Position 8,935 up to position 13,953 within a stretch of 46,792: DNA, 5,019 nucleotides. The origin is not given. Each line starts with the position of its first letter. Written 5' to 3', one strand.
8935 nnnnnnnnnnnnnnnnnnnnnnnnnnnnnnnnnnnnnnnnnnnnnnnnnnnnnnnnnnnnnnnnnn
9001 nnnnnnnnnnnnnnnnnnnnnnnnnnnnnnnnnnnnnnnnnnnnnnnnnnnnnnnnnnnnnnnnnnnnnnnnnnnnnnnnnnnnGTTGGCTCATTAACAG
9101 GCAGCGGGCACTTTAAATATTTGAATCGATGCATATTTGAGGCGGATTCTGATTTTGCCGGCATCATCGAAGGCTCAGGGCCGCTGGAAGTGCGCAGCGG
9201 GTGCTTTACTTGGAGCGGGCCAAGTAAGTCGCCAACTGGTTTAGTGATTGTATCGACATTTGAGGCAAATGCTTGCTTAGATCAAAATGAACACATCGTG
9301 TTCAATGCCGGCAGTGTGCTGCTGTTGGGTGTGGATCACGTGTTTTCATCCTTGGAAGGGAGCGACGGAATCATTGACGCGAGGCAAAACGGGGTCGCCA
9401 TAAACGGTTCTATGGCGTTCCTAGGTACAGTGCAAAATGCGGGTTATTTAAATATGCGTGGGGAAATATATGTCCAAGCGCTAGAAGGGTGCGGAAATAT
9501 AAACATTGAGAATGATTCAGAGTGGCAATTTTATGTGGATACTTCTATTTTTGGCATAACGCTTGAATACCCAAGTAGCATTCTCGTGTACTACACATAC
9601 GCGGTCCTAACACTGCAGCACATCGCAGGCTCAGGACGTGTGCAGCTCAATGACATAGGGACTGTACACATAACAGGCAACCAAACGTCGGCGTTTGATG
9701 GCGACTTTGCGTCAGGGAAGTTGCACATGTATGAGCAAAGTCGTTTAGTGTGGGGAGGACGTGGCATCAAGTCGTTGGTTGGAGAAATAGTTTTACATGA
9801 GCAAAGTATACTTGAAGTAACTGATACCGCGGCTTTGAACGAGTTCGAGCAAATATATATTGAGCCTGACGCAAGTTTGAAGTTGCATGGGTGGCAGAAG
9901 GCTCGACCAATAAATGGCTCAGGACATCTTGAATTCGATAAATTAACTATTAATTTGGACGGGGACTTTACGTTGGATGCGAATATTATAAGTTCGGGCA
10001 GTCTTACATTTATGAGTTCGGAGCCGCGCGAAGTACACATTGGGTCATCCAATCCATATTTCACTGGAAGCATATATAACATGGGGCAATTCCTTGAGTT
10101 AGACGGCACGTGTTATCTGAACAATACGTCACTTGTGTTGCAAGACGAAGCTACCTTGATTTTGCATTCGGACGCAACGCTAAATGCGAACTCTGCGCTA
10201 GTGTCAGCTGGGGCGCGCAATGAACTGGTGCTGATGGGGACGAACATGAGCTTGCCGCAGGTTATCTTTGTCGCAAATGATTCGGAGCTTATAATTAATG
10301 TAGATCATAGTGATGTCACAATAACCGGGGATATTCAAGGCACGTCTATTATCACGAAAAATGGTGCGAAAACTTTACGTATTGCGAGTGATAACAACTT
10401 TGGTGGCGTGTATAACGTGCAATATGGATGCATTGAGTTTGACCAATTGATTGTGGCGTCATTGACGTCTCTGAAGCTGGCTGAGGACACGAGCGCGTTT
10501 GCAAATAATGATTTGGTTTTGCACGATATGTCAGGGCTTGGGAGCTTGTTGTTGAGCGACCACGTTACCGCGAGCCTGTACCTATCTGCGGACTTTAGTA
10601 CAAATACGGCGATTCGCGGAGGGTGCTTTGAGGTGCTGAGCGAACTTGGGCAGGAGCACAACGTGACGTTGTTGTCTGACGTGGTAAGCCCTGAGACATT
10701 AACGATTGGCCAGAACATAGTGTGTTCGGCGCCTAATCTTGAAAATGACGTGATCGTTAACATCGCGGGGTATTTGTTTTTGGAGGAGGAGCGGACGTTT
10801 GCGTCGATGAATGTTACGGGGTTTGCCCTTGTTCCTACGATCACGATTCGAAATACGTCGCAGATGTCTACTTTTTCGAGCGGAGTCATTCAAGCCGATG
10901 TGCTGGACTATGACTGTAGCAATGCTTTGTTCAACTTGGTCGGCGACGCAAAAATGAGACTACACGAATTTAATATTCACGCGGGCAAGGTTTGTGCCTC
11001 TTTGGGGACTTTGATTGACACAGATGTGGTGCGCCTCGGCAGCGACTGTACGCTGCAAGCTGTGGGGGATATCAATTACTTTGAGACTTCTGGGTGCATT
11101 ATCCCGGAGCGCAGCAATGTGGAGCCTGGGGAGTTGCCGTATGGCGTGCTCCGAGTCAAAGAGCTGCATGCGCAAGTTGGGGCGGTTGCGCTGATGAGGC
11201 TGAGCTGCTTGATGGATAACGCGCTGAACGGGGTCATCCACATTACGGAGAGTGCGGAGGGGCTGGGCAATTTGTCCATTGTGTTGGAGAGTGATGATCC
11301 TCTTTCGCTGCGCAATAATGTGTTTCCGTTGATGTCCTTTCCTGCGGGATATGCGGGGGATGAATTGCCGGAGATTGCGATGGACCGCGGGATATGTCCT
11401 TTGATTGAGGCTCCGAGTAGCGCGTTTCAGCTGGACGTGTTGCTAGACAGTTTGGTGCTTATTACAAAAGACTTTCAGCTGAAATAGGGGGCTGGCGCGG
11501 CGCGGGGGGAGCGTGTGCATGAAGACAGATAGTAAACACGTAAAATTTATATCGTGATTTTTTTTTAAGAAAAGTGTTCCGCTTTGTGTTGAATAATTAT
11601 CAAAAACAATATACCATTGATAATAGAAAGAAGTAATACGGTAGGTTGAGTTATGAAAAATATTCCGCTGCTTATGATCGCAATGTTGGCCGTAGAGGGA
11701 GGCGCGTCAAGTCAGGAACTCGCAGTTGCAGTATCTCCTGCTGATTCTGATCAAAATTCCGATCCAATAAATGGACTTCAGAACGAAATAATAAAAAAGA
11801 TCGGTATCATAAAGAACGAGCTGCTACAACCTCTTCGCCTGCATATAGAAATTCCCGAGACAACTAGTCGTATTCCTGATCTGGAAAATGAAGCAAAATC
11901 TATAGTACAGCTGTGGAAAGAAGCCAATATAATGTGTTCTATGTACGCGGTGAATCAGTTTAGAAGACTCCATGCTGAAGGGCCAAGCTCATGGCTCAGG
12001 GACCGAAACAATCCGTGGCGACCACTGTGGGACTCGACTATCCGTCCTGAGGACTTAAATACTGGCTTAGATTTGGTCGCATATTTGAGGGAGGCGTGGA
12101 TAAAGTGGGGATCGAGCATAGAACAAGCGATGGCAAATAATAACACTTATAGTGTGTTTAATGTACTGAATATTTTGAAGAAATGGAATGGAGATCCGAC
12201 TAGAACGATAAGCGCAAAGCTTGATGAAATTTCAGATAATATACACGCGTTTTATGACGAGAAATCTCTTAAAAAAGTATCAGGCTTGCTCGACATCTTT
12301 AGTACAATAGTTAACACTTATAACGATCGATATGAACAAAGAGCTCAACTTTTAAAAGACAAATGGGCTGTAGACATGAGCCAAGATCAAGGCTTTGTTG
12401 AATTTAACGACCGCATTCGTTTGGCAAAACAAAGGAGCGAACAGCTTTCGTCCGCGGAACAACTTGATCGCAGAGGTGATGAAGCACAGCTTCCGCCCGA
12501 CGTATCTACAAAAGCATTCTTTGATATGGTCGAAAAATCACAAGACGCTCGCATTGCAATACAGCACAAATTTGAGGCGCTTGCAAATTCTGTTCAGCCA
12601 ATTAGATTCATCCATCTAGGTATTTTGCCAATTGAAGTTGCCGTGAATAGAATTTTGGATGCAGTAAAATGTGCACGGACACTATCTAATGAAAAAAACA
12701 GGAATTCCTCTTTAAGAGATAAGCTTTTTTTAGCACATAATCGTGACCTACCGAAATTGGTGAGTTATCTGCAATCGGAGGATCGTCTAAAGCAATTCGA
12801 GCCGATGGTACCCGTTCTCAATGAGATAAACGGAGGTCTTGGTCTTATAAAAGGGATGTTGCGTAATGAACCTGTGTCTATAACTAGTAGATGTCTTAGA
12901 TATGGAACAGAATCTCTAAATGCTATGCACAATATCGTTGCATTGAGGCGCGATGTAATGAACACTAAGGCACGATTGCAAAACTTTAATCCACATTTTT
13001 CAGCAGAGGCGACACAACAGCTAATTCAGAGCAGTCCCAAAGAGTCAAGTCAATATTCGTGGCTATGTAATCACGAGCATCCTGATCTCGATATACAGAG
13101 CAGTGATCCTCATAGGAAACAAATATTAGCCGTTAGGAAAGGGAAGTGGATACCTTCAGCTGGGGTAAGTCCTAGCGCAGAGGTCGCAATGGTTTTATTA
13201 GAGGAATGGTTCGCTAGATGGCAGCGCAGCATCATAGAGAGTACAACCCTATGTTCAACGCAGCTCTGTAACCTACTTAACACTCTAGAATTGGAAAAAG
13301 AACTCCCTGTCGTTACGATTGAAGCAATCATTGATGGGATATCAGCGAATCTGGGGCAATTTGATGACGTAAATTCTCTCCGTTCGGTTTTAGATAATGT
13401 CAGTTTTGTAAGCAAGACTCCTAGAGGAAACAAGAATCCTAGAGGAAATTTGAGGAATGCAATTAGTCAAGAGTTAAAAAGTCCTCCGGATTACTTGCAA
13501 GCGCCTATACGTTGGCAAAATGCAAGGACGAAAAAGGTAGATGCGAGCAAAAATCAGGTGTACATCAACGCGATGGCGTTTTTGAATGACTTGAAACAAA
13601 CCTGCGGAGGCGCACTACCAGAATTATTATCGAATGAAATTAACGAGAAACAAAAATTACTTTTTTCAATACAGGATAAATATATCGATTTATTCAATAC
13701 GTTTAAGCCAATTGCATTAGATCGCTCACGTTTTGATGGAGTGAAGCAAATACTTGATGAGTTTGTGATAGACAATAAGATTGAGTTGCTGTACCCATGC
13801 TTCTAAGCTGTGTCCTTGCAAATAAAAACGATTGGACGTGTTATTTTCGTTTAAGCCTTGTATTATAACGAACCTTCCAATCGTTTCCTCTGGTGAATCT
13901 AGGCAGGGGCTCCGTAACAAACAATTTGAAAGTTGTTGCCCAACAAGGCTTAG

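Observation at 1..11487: Autotransporter-passenger-like PATR giant with no translocator barrel and a T1SS-like C-terminal tail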

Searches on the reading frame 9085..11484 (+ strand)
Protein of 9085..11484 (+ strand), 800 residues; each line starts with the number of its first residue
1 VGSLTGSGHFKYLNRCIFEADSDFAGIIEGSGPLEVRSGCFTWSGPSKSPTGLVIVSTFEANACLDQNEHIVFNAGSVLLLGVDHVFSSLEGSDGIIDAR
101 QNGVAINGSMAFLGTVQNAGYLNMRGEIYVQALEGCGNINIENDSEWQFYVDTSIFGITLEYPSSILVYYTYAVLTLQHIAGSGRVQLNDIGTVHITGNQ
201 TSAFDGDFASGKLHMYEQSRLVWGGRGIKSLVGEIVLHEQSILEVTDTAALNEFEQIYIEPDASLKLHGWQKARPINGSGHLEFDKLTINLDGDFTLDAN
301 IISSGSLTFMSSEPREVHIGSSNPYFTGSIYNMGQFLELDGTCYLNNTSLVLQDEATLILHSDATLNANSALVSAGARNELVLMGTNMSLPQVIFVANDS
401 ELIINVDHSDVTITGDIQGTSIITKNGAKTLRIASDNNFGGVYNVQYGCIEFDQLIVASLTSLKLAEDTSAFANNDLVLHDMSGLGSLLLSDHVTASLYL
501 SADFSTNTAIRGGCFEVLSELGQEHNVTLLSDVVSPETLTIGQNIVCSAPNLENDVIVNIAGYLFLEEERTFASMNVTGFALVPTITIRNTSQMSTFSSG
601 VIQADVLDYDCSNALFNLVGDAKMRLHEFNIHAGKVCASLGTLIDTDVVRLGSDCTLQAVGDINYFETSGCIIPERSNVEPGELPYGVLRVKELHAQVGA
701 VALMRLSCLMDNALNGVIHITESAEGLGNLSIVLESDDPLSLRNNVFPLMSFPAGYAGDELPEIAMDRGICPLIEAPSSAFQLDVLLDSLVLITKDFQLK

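Call 15: find_homologous_proteins(query=window:9085-11484:+, max_evalue=0.001)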
Query window:9085-11484:+: 8000 candidates shared short words with the query, none scored E <= 0.001.

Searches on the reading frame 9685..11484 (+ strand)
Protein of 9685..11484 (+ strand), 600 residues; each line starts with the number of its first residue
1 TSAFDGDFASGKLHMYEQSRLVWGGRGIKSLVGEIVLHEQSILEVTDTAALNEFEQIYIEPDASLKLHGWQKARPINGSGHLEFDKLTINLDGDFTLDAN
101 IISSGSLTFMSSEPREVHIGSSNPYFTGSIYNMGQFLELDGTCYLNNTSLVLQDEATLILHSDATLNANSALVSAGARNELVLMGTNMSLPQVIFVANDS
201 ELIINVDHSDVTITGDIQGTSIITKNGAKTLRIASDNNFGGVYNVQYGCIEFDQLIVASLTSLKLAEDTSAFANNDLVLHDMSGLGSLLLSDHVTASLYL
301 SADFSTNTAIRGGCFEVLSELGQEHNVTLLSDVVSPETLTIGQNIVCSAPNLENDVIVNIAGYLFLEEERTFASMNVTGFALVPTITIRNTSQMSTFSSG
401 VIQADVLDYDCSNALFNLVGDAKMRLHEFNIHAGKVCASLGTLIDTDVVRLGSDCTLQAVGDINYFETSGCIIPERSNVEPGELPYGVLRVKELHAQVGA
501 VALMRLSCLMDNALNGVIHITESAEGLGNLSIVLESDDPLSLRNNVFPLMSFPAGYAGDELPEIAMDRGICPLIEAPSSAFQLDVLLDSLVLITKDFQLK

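Call 33: predict_structure(protein=window:9685-11484:+)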
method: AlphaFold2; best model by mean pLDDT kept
length: 600 residues; sequences in the alignment: 1
mean_pLDDT: 45.1   pTM: 0.37
mean pLDDT of the five models: 45.1, 42.8, 34.0, 28.9, 26.3
residues with pLDDT >= 90: 0; 70-90: 31; 50-70: 186; < 50: 383
segments of 3 or more residues with pLDDT < 50: 61-63, 68-83, 169-171, 235-254, 258-264, 266-276, 280-426, 433-445, 453-600
pLDDT, mean of each block of 10 residues (from residue 1): 71 80 64 70 66 58 50 38 52 54 57 59 57 66 59 67 53 54 58 53 59 54 52 47 39 44 43 44 43 42 35 32 34 29 27 28 29 29 33 33 40 38 45 46 48 47 44 36 34 35 30 34 34 41 38 29 29 33 34 29
secondary structure, 60 per line:
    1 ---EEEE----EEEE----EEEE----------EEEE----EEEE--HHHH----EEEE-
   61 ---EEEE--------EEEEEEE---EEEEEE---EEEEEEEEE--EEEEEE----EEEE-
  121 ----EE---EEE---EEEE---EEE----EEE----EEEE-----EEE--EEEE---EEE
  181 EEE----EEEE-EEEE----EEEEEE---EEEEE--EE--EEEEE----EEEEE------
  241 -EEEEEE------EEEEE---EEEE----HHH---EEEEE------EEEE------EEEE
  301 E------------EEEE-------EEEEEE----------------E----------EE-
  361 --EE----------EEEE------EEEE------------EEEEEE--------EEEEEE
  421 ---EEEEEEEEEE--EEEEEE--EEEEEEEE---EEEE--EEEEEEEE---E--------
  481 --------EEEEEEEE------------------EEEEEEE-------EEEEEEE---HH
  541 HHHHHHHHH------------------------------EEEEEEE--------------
elements in order: E4-7 E12-15 E20-23 E34-37 E42-45 H48-51 E56-59 E64-67 E76-82 E86-91 E95-103 E106-111 E116-119 E130-132 E136-139 E143-145 E150-152 E157-160 E166-168 E171-174 E178-183 E188-191 E193-196 E201-206 E210-214 E221-225 E230-234 E242-247 E254-258 E262-265 E276-280 E287-290 E297-301 E314-317 E325-330 E375-378 E385-388 E401-406 E415-420 E424-433 E436-441 E444-451 E455-458 E461-468 E489-496 E515-521 E529-535 H539-549 E580-586

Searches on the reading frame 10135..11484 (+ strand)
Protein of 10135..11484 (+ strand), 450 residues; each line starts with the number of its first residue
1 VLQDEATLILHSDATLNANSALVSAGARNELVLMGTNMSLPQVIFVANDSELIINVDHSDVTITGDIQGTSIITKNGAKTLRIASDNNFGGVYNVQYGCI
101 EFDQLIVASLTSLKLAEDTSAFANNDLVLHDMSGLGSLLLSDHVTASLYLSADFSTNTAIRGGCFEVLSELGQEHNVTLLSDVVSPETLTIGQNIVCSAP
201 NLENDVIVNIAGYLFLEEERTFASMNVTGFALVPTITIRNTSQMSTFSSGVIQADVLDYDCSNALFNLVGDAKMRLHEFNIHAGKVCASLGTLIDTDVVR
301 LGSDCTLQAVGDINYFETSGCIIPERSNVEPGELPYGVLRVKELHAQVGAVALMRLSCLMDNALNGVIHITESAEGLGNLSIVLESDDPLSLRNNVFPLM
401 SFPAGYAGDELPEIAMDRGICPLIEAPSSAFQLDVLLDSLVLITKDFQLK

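Call 56: search_solved_structures(query=A2, max_evalue=1)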
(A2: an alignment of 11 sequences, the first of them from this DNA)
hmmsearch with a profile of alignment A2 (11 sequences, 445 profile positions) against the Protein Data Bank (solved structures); distinct sequences matched with E-value up to 1: 5.
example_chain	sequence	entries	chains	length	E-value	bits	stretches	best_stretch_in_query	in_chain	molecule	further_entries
8e7f_A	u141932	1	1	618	0.0011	21.2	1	62-108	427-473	Extracellular serine protease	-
5ke1_A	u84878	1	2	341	0.043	15.9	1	48-122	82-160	Outer membrane protein IcsA autotransporter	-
8axg_AAA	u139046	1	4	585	0.11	14.5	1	63-108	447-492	Fusolisin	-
4gmq_A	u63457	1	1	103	0.47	12.5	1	237-311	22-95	Putative ribosome associated protein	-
3h09_A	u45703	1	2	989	0.85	11.6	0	56-139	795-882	Immunoglobulin A1 protease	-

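Call 66: predict_structure(alignment_id=A2)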
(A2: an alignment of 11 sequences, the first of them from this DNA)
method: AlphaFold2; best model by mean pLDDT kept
length: 450 residues; sequences in the alignment: 11
mean_pLDDT: 90.4   pTM: 0.85
mean pLDDT of the five models: 90.4, 90.2, 89.7, 89.5, 89.2
residues with pLDDT >= 90: 340; 70-90: 81; 50-70: 21; < 50: 8
segments of 3 or more residues with pLDDT < 50: 330-336
pLDDT, mean of each block of 10 residues (from residue 1): 93 88 93 92 93 95 92 96 85 96 70 95 93 96 93 96 95 93 95 97 95 96 94 92 79 96 87 94 92 91 94 95 76 58 96 82 73 94 93 90 81 95 95 90 94
secondary structure, 60 per line:
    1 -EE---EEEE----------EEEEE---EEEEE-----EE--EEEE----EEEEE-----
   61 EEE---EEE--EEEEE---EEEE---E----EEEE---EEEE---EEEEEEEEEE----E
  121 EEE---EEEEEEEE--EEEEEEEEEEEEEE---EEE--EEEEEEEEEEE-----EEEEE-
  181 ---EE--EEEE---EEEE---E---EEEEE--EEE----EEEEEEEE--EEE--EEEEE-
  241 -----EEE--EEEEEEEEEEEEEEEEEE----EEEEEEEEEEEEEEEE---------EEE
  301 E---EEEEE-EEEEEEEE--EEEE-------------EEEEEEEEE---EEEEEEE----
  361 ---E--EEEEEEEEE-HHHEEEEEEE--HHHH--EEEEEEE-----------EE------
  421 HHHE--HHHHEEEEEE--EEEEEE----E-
elements in order: E7-10 E21-25 E29-33 E43-46 E51-55 E61-63 E67-69 E72-76 E80-83 E92-95 E99-102 E106-115 E120-123 E127-134 E137-150 E154-156 E159-169 E175-179 E188-191 E195-198 E206-210 E213-215 E220-227 E230-232 E235-239 E246-248 E251-268 E273-288 E298-301 E305-309 E311-318 E321-324 E338-346 E350-356 E367-375 E380-386 H389-392 E395-401 H427-430 E431-436 E439-444

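Call 69: fold_search(model_id=the predicted structure, library=pdb)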
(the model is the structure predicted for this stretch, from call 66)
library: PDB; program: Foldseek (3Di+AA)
matches with E <= 10: 48; with E <= 0.001: 2
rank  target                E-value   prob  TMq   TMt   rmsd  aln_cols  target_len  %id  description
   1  9mne_B                1.3e-04  1.00  0.28  0.16  16.7       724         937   11  Crystal structure of enteropathogenic Escherichia coli EspC (released 2025-10-29)
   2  9mne_A                2.2e-04  1.00  0.33  0.19  16.1       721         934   12  Crystal structure of enteropathogenic Escherichia coli EspC (released 2025-10-29)
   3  3h09_B                2.7e-03  0.99  0.34  0.19  14.6       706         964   11  The structure of Haemophilus influenzae IgA1 protease (released 2009-04-21)
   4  3h09_A                5.5e-03  0.99  0.36  0.20  13.3       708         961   12  The structure of Haemophilus influenzae IgA1 protease (released 2009-04-21)
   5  3ak5_A                6.7e-03  0.89  0.27  0.16  14.8       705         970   11  Hemoglobin protease (Hbp) passenger missing domain-2 (released 2010-10-06)
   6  3ak5_C                6.7e-03  0.75  0.22  0.12  17.4       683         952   12  Hemoglobin protease (Hbp) passenger missing domain-2 (released 2010-10-06)
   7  2iou_G                1.0e-02  0.96  0.34  0.31  14.4       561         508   10  Major Tropism Determinant P1 (Mtd-P1) Variant Complexed with Bordetella brochiseptica Virulence Factor Pertactin extra (released 2007-10-23)
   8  3syj                  1.5e-02  0.96  0.37  0.21  13.7       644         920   10  Crystal structure of the Haemophilus influenzae Hap adhesin (released 2011-08-24)
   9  7jvi_A                1.6e-02  0.97  0.35  0.37  15.1       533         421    9  Crystal structure of a beta-helix domain retrieved from capybara gut metagenome (released 2021-09-08)
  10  3sze                  2.3e-02  0.84  0.33  0.19  14.8       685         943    8  Crystal structure of the passenger domain of the E. coli autotransporter EspP (released 2011-10-12)
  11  1wxr                  3.3e-02  0.47  0.23  0.13  16.6       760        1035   11  Crystal structure of Heme Binding protein, an autotransporter hemoglobine protease from pathogenic Escherichia coli (released 2005-03-01)
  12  3ak5_D                4.0e-02  0.85  0.35  0.19  15.4       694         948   11  Hemoglobin protease (Hbp) passenger missing domain-2 (released 2010-10-06)
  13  1dab                  4.9e-02  0.96  0.42  0.37  11.0       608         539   10  The Structure of Bordetella Pertussis Virulence Factor P.69 Pertactin (released 1999-12-15)
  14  8e7f                  5.1e-02  1.00  0.26  0.20   8.8       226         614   14  Crystal structure of the autotransporter Ssp from Serratia marcescens. (released 2023-03-08)
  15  7koh_D                2.3e-01  0.18  0.24  0.21  16.1       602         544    9  Crystal structure of antigen 43 from Escherichia coli EDL933 (released 2022-03-09)
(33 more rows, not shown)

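Call 79: find_related_loci(query=A3, collection=metagenome_contigs, flank=10000)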
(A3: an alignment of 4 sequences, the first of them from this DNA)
Query A3 (450 aa) in metagenome_contigs; peptide patterns used: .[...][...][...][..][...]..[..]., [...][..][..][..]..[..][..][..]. (x = any residue, [..] = any of these).
129 stretches matched a pattern, but none encodes a relative of the query by tblastn (E <= 1e-3).

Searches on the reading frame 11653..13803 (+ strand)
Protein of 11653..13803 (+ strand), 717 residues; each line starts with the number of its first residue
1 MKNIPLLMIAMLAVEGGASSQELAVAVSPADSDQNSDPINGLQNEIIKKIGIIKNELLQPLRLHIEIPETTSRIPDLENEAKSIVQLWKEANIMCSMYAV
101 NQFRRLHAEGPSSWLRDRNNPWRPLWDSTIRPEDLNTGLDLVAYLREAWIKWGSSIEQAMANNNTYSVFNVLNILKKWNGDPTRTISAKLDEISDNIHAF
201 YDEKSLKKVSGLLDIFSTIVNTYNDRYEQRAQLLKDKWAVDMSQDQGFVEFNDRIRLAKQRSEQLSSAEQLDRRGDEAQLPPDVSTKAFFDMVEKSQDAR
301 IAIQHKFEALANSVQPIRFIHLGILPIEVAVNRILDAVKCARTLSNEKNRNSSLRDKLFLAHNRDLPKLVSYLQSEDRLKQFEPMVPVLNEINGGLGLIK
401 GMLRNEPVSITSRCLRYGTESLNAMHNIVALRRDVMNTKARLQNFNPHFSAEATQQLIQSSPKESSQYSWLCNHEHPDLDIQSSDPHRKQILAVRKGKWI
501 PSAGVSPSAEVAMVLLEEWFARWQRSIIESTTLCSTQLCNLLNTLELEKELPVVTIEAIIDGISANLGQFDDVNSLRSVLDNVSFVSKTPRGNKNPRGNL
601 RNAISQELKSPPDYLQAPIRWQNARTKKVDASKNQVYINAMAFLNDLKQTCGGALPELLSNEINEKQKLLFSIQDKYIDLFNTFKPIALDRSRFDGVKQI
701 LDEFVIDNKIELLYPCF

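Call 7: search_protein_families(library=pfam, proteins=[window:11653-13803:+], max_evalue=0.01)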
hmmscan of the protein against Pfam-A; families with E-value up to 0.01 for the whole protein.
window:11653-13803:+ (717 aa): 0 families

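Call 10: find_encoding_contigs(protein=window:11653-13803:+, flank=10000, max_places=6)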
Protein window:11653-13803:+ (717 aa): no gene with exactly this product is on record in the collection.

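Call 34: search_protein_families(library=ncbifam, proteins=[window:11653-13803:+], max_evalue=0.1)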
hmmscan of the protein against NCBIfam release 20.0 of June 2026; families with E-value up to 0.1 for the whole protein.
window:11653-13803:+ (717 aa): 0 families
